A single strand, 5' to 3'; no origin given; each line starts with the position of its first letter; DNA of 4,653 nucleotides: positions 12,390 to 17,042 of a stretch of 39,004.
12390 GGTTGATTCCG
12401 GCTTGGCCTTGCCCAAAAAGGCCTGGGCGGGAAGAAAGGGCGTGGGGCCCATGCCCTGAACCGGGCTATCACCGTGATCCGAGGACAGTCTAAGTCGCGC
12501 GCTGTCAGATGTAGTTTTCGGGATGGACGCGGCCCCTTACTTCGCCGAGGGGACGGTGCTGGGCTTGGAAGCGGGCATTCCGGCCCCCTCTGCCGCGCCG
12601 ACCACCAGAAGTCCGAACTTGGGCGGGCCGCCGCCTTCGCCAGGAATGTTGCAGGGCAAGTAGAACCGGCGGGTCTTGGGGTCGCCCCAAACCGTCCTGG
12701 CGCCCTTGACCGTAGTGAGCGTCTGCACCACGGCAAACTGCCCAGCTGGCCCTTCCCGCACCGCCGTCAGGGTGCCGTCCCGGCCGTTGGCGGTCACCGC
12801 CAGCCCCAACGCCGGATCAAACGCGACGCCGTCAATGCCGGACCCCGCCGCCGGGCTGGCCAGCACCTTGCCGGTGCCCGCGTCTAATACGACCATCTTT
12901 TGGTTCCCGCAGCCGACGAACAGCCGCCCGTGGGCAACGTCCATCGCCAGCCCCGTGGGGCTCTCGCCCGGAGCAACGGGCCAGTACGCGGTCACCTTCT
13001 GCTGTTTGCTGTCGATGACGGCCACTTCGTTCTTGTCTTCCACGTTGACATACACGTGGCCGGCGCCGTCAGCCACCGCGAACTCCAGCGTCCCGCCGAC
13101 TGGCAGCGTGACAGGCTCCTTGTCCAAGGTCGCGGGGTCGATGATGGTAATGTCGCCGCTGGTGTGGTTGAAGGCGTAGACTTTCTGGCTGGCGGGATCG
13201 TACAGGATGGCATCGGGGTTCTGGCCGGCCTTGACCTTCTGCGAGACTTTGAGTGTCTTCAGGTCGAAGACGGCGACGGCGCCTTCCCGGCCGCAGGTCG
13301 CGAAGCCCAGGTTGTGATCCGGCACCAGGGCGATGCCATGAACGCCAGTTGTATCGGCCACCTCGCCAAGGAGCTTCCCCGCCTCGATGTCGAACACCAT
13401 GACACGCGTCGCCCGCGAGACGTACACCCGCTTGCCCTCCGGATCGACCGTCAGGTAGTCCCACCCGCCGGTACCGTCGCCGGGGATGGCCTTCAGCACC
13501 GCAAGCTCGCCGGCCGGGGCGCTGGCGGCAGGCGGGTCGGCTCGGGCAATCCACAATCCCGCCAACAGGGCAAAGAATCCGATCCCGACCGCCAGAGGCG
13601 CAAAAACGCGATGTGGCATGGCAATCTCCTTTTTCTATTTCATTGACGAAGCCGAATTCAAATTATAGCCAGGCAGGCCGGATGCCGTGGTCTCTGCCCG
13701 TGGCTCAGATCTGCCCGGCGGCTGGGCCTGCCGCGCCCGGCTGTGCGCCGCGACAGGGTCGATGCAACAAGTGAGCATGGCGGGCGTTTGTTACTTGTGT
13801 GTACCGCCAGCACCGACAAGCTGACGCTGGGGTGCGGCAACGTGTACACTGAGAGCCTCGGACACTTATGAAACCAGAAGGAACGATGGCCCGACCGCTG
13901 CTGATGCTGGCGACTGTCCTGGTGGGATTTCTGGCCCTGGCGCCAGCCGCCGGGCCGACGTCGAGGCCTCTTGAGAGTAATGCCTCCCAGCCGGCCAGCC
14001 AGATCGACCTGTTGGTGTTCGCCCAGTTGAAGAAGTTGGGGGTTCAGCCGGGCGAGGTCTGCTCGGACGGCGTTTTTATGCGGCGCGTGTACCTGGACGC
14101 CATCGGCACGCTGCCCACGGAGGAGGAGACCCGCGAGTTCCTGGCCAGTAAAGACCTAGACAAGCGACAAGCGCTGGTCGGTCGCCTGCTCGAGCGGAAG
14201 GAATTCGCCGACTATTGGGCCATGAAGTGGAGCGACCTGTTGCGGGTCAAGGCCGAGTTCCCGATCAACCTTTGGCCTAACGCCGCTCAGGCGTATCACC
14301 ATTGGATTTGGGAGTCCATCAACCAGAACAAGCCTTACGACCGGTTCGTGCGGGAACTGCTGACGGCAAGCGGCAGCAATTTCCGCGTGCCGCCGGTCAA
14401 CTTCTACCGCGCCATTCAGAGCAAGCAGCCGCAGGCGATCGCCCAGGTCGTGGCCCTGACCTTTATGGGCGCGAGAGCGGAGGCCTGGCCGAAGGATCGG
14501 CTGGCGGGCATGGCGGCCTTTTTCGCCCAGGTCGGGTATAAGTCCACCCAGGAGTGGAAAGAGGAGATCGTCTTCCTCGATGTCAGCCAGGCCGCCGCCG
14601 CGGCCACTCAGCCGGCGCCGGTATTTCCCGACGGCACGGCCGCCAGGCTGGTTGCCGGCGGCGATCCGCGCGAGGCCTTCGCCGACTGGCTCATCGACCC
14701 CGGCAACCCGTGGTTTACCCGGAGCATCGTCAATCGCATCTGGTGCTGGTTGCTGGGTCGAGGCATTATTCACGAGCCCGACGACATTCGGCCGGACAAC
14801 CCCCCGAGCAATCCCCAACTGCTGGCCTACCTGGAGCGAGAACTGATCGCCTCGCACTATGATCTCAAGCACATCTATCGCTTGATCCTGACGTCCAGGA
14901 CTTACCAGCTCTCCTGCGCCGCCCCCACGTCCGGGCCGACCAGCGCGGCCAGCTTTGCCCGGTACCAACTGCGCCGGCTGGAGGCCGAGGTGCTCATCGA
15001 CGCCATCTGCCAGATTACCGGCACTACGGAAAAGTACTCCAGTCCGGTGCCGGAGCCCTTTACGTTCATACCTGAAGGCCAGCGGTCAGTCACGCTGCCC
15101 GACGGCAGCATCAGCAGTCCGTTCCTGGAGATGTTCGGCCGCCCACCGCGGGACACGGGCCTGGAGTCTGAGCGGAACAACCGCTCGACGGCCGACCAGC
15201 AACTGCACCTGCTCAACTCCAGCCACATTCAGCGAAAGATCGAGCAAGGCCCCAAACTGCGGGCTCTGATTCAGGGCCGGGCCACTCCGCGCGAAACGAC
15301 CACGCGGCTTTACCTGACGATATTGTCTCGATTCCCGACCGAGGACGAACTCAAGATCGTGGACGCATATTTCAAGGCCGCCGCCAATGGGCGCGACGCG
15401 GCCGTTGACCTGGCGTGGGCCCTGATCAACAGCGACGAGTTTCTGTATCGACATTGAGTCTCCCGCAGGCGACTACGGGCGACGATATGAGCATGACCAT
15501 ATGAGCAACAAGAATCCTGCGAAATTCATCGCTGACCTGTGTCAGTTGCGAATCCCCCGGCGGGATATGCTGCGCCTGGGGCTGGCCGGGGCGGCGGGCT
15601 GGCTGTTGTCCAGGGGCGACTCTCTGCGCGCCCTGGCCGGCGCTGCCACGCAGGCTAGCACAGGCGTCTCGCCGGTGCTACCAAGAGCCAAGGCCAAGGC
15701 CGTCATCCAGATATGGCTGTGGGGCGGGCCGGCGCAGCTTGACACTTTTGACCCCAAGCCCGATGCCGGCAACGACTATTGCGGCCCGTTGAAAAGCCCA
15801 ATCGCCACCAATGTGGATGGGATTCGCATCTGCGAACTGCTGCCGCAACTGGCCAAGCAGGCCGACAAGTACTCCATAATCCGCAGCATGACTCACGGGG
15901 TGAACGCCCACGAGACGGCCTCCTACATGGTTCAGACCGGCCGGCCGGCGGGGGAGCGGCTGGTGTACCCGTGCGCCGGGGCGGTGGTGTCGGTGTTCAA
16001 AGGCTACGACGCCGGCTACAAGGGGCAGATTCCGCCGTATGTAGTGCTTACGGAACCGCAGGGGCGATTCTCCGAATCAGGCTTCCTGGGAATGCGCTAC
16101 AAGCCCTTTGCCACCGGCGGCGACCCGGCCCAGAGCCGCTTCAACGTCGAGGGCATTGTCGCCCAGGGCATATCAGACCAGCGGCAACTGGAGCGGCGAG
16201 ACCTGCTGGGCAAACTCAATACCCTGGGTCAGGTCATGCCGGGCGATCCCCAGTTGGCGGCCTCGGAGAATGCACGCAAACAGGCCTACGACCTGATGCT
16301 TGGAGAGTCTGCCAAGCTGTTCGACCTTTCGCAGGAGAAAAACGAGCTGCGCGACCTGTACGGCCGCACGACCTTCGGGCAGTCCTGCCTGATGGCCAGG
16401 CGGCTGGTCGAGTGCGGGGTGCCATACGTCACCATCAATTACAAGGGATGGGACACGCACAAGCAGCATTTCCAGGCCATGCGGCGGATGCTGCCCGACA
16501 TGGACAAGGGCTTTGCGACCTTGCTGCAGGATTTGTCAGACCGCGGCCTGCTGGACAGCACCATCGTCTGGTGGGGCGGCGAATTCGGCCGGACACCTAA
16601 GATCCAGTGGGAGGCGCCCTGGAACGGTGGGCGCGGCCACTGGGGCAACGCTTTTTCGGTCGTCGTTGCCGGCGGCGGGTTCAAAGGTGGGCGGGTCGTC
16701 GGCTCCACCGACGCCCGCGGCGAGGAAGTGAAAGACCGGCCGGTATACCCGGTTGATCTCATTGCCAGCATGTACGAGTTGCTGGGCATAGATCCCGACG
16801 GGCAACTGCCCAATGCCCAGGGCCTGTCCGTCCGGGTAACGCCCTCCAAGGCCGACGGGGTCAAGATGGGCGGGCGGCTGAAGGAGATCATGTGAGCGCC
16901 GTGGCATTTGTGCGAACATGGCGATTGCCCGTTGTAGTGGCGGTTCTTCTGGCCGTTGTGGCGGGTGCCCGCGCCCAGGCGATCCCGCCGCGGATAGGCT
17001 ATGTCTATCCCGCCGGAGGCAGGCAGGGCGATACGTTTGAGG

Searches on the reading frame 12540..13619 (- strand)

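Call 12: search_protein_families(library=pfam, proteins=[window:12540-13619:-], max_evalue=0.001)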
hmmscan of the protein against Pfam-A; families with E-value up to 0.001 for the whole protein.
window:12540-13619:- (360 aa): 6 families
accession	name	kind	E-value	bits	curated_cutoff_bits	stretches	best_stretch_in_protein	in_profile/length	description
PF23414.1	Beta-prop_EML_2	-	2e-07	31.1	90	1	94-166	2-72/266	Echinoderm microtubule-associated protein second beta-propeller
PF13360.13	PQQ_2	-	9.1e-06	25.9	27.6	0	61-219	32-190/233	Outer membrane protein assembly factor BamB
PF25174.1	Beta-prop_THOC3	-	1.3e-05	24.8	305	0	68-165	21-120/272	THOC3 beta-propeller domain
PF16819.11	DUF5074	-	0.00028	20.5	27.2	0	54-175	102-226/353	Domain of unknown function (DUF5074)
PF22701.2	Mala_s_1-like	-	0.00054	20.2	27.5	0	63-251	10-162/195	Mal s 1 allergenic protein-like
PF24814.1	WD40_Prp19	-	0.00081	19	320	0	70-147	156-235/281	Prp19 WD40 domain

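Call 58: search_protein_families(library=ncbifam, proteins=[window:12540-13619:-], max_evalue=0.001)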
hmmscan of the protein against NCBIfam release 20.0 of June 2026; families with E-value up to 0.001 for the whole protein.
window:12540-13619:- (360 aa): 6 families
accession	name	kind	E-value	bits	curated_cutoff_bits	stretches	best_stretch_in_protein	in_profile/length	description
TIGR03866.1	PQQ_ABC_repeats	subfamily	7.8e-19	67.9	287.3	2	63-163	11-113/310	PQQ-dependent catabolism-associated beta-propeller protein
TIGR02276.1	beta_rpt_yvtn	repeat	2.4e-15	56.2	27.85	1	142-165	1-24/42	beta-propeller repeat protein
NF052280.1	7_blade_YncE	equivalog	2.4e-13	49.6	400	2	56-164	176-288/338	7-bladed beta-propeller protein YncE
NF052460.1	L-NosZ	equivalog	1.1e-09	37.4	700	2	52-164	133-247/480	clade III lactonase-type nitrous-oxide reductase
NF048007.1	MmpL3Stblzr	equivalog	1.8e-07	30.7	600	0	48-149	178-284/366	MmpL3/TtfA transport complex stabilizer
NF052340.1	hydrazine_beta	equivalog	2.5e-05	23.5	560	0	55-149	37-133/372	hydrazine synthase subunit beta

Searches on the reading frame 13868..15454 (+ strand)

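Call 12: search_protein_families(library=pfam, proteins=[window:13868-15454:+], max_evalue=0.001)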
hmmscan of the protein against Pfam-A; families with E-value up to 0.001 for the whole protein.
window:13868-15454:+ (529 aa): 2 families
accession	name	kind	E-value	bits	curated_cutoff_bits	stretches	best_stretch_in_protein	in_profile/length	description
PF07587.16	PSD1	-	1.6e-44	152.6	28.5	1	268-501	2-243/244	Protein of unknown function (DUF1553)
PF07583.16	PSCyt2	-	1.9e-33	116.7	29.8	1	45-186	1-148/209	Protein of unknown function (DUF1549)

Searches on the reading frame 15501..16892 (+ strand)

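Call 12: search_protein_families(library=pfam, proteins=[window:15501-16892:+], max_evalue=0.001)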
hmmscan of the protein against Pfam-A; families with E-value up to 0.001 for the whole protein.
window:15501-16892:+ (464 aa): 1 family
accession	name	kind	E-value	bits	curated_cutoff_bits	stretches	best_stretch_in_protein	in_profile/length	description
PF07394.17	DUF1501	-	3.5e-100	336.3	27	1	65-450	1-382/390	Protein of unknown function (DUF1501)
